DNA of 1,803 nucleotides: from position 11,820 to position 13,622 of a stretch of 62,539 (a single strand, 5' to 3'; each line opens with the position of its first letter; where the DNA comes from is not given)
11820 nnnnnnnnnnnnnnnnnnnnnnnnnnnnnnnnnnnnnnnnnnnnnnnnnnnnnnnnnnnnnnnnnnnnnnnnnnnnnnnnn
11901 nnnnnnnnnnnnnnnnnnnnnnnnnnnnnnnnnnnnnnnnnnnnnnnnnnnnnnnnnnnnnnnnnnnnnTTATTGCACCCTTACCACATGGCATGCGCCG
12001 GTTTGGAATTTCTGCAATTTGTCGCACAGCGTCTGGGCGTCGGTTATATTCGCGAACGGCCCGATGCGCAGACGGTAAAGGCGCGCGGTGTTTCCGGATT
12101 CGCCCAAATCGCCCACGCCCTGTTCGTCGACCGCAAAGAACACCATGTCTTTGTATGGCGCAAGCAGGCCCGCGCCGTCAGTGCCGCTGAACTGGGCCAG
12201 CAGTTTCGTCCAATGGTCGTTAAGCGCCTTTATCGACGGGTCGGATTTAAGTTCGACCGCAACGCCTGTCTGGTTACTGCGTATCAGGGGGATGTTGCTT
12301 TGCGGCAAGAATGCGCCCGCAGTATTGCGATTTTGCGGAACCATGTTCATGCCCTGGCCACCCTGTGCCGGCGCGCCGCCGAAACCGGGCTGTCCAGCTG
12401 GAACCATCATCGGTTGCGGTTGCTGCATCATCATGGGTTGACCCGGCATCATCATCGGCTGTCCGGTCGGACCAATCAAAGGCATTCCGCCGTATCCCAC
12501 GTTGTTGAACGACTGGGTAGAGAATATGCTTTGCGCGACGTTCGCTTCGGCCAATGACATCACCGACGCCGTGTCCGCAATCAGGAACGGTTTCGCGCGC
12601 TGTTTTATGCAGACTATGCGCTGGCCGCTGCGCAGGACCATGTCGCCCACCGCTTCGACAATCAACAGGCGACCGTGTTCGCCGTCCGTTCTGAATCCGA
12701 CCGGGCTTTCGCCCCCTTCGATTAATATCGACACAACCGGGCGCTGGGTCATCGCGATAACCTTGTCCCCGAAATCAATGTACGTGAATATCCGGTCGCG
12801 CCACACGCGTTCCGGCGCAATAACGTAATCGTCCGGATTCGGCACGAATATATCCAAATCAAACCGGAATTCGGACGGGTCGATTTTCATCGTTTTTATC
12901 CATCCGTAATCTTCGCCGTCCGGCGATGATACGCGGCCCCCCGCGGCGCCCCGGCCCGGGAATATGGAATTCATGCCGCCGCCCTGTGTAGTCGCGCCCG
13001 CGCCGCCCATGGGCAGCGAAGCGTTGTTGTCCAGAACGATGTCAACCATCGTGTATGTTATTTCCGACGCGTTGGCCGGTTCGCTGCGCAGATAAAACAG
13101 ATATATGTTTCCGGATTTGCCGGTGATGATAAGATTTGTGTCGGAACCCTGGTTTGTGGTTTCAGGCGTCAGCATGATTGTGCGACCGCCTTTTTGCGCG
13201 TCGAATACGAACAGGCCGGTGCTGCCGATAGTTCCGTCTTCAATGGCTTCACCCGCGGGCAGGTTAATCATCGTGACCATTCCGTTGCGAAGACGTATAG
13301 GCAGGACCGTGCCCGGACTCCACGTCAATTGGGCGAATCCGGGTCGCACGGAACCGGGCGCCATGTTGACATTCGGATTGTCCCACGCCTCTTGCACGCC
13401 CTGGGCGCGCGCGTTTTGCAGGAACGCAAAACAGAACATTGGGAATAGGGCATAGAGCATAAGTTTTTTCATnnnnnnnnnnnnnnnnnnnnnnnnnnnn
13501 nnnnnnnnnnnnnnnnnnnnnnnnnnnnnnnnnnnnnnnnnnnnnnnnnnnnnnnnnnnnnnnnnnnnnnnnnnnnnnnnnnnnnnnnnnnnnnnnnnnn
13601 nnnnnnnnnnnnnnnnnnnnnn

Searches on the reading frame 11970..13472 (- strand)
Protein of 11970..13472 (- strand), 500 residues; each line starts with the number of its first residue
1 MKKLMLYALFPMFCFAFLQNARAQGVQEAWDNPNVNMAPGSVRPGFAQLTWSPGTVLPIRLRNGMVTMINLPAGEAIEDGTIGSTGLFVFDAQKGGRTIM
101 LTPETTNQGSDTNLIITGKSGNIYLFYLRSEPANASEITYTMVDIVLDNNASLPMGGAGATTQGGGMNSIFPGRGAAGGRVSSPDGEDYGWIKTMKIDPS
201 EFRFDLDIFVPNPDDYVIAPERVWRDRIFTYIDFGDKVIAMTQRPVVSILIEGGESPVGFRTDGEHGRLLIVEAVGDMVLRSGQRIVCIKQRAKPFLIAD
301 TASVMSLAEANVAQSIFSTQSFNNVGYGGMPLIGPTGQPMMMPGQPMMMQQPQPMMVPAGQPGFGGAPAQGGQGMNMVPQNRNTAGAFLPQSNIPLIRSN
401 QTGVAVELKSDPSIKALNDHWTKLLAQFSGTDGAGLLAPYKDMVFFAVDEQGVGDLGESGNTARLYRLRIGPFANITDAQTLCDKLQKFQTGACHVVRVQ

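Call 47: search_protein_families(library=pfam, proteins=[window:11970-13472:-], max_evalue=0.01)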
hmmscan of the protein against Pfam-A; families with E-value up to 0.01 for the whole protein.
window:11970-13472:- (500 aa): 2 families
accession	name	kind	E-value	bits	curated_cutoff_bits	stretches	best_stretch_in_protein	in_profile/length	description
PF03524.21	CagX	-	2.3e-20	73.7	34.2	1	48-291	5-197/198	Conjugal transfer protein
PF05036.18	SPOR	-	2.2e-05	25.1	21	1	461-493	39-72/76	SPOR domain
